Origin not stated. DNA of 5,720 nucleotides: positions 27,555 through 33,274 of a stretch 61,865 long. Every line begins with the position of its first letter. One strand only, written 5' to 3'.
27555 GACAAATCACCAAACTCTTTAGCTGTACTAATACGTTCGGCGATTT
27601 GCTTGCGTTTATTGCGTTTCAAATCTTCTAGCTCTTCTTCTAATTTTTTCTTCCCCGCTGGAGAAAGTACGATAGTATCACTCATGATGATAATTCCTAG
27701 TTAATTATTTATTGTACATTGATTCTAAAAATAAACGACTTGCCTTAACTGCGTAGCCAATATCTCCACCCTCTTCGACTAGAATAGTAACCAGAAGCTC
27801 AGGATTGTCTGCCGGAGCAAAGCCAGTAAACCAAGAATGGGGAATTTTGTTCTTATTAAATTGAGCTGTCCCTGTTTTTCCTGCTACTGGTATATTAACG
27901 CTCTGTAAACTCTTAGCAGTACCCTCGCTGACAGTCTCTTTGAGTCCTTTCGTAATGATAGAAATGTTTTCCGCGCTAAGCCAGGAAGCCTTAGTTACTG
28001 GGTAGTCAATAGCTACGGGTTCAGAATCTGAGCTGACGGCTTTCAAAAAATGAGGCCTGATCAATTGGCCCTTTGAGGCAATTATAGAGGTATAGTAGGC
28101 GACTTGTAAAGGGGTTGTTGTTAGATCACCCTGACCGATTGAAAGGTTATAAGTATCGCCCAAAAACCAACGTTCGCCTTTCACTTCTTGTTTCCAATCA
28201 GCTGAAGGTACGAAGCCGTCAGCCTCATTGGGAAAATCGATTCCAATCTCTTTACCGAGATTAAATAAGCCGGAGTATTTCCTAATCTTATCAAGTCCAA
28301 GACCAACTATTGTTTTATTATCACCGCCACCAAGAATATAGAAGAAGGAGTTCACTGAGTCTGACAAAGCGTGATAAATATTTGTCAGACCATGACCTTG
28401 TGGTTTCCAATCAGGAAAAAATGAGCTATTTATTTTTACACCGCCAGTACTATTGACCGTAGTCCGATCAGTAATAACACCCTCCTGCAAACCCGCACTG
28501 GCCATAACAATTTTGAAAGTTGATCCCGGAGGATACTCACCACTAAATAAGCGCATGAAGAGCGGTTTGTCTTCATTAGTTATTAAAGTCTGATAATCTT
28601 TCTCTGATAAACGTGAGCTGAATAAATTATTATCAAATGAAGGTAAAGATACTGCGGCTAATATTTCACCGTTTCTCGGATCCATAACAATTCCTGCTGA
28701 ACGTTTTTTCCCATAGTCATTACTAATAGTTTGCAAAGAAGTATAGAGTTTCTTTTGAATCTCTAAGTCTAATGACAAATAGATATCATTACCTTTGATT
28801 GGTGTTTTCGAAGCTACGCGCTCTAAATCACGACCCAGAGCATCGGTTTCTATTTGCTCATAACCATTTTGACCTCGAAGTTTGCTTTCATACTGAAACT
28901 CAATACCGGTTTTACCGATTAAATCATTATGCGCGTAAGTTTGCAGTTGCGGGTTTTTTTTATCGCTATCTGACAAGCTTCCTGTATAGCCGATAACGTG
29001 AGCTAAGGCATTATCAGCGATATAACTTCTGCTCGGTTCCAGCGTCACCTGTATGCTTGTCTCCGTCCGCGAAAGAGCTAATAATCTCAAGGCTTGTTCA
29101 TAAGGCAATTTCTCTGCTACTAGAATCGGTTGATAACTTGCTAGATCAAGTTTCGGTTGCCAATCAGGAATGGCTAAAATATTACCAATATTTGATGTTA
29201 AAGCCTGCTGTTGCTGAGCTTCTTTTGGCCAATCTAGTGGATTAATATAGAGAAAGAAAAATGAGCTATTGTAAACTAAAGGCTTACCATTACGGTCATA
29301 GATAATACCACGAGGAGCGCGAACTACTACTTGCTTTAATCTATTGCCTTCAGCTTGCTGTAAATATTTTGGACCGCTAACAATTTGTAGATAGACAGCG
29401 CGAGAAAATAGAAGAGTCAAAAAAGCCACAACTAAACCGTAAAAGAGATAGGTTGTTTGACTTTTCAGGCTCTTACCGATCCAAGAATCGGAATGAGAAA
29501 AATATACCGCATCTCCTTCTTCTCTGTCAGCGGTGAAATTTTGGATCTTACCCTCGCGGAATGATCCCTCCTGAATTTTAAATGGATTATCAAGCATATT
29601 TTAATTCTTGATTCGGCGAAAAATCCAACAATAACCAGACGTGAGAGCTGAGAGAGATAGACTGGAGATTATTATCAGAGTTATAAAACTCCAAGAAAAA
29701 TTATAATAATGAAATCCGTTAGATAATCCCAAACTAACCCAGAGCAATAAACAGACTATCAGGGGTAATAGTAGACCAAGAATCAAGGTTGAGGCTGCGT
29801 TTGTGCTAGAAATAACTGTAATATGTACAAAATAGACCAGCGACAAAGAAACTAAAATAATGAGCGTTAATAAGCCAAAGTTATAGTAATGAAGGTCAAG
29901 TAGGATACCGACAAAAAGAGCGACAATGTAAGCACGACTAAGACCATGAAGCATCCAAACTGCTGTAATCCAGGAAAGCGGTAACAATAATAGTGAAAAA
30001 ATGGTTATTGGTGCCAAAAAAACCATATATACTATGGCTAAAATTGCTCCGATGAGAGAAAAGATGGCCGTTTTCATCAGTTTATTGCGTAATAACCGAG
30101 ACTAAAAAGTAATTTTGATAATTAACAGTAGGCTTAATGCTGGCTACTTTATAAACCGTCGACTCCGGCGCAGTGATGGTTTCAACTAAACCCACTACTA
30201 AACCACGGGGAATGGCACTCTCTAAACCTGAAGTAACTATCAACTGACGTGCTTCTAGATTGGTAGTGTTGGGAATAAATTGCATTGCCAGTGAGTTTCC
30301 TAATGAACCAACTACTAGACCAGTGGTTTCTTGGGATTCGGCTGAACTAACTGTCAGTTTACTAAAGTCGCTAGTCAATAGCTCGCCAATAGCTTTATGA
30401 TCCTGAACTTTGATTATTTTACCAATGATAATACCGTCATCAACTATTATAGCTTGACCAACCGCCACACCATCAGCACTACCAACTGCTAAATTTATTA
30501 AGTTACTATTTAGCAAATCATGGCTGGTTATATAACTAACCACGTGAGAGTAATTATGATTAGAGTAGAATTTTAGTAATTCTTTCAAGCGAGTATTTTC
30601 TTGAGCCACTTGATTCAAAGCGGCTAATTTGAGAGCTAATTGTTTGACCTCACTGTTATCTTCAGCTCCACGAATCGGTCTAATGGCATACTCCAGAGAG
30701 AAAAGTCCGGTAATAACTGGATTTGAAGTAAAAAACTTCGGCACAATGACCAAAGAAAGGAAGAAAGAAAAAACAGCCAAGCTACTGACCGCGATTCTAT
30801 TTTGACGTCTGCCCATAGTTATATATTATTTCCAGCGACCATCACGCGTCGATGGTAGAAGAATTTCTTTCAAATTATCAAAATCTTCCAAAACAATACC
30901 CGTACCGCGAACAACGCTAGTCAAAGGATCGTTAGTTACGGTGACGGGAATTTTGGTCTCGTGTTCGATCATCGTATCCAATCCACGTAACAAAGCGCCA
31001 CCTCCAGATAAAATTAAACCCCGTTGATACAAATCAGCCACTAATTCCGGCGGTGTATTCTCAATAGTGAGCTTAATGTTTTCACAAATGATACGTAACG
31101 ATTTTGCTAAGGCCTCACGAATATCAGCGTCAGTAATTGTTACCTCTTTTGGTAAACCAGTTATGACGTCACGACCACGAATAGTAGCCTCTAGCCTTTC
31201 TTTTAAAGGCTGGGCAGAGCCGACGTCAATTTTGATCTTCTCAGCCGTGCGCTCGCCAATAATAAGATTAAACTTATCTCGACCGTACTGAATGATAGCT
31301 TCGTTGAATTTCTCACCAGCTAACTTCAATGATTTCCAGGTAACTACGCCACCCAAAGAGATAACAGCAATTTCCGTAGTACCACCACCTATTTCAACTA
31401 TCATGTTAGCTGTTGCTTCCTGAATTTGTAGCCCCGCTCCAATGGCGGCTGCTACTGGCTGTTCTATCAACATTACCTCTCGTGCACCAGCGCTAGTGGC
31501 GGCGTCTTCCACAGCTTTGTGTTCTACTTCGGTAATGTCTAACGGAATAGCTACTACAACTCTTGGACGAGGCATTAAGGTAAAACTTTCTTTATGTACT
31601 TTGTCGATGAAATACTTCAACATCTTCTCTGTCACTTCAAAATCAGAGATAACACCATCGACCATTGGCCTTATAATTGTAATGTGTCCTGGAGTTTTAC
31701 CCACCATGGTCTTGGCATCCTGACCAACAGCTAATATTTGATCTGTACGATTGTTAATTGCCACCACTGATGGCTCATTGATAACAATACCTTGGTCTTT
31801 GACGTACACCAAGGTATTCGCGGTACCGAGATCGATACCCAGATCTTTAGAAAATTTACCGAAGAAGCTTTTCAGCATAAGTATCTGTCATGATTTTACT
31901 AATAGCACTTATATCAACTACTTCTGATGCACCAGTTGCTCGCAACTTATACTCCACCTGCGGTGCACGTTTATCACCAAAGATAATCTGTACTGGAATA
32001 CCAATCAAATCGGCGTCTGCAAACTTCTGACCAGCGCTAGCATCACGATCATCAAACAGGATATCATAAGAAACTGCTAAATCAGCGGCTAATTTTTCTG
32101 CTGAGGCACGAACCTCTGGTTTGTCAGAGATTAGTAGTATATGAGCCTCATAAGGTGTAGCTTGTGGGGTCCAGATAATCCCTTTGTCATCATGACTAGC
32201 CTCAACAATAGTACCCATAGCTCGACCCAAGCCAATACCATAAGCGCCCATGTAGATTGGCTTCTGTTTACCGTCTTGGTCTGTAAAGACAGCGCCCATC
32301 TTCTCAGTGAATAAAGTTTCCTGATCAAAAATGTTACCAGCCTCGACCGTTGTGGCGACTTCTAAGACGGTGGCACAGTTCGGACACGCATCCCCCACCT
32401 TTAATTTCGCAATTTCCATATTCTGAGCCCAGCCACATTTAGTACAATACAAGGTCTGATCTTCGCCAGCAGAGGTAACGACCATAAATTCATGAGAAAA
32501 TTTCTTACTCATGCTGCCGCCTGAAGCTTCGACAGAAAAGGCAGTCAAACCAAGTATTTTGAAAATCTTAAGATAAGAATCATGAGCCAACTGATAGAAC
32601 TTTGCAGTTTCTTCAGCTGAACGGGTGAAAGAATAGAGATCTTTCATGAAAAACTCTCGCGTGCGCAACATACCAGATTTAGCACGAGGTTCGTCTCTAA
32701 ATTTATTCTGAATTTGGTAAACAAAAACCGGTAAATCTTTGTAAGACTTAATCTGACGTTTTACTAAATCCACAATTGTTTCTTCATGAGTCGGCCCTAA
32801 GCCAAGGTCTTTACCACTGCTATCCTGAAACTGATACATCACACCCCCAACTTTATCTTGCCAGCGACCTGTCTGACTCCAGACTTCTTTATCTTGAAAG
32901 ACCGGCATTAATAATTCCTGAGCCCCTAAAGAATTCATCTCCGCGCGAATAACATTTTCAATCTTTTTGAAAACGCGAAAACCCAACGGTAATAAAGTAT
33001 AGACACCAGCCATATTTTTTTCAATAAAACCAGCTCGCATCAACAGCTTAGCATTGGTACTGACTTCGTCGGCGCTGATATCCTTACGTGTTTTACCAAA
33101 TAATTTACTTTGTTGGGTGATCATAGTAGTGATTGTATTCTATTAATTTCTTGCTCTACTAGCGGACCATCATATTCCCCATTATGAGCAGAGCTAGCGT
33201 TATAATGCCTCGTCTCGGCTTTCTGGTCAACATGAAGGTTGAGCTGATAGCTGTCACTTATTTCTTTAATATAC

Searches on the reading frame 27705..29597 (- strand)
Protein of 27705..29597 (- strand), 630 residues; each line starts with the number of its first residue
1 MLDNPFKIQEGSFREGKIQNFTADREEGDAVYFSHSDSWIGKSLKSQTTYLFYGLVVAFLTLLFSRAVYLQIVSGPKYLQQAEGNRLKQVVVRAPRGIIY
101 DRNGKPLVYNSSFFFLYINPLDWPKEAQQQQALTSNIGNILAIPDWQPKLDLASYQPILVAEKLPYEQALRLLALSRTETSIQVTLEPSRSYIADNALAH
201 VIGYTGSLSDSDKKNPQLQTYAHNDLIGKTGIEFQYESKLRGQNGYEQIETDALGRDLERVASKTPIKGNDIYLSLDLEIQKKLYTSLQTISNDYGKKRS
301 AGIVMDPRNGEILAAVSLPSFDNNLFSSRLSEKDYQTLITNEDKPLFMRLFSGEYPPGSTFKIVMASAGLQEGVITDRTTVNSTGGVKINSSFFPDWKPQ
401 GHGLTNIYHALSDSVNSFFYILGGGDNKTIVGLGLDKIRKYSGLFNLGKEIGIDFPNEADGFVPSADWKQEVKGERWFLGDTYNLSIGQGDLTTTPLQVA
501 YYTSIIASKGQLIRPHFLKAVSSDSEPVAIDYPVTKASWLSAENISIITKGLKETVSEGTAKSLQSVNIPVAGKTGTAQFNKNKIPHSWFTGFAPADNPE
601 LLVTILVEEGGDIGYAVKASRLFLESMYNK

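Call 95: search_protein_families(library=pfam, proteins=[window:27705-29597:-], max_evalue=0.00001)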
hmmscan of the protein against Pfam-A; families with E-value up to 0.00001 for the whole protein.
window:27705-29597:- (630 aa): 2 families
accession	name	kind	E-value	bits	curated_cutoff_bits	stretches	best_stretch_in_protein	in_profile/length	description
PF00905.27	Transpeptidase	-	1.1e-59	202.5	22.1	1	303-616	4-288/299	Penicillin binding protein transpeptidase domain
PF03717.20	PBP_dimer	-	3e-34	119.4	24.4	1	93-260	3-178/180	Penicillin-binding Protein dimerisation domain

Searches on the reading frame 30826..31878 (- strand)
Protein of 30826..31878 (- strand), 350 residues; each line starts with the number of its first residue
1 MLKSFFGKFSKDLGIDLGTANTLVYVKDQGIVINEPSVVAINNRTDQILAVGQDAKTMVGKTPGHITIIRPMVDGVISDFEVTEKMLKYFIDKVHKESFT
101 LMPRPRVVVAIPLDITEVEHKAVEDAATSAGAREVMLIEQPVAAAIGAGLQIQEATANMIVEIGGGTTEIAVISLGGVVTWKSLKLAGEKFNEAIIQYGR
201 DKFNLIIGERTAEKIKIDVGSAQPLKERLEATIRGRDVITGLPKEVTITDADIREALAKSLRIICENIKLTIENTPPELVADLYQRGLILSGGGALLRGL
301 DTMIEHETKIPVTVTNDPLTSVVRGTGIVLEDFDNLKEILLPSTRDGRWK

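Call 95: search_protein_families(library=pfam, proteins=[window:30826-31878:-], max_evalue=0.00001)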
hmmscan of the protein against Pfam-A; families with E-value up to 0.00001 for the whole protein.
window:30826-31878:- (350 aa): 4 families
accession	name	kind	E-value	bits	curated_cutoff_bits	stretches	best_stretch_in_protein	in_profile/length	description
PF06723.19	MreB_Mbl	-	1e-140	468.6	27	1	10-337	1-326/327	MreB/Mbl protein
PF00012.26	HSP70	-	2.8e-12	46.1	20.6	1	105-204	134-239/599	Hsp70 protein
PF00022.25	Actin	-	3.9e-12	45.9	27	1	16-201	10-189/410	Actin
PF14450.12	FtsA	-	9.4e-09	36.1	31.8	1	160-317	2-112/127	Cell division protein FtsA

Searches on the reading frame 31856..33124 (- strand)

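Call 95: search_protein_families(library=pfam, proteins=[window:31856-33124:-], max_evalue=0.00001)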
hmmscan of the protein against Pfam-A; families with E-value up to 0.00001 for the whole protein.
window:31856-33124:- (422 aa): 2 families
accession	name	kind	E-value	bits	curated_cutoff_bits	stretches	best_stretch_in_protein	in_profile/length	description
PF00587.30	tRNA-synt_2b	-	5.9e-27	95.3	29.3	1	97-308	1-177/179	tRNA synthetase class II core domain (G, H, P, S and T)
PF03129.25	HGTP_anticodon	-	1e-10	42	21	1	329-412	4-91/94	Anticodon binding domain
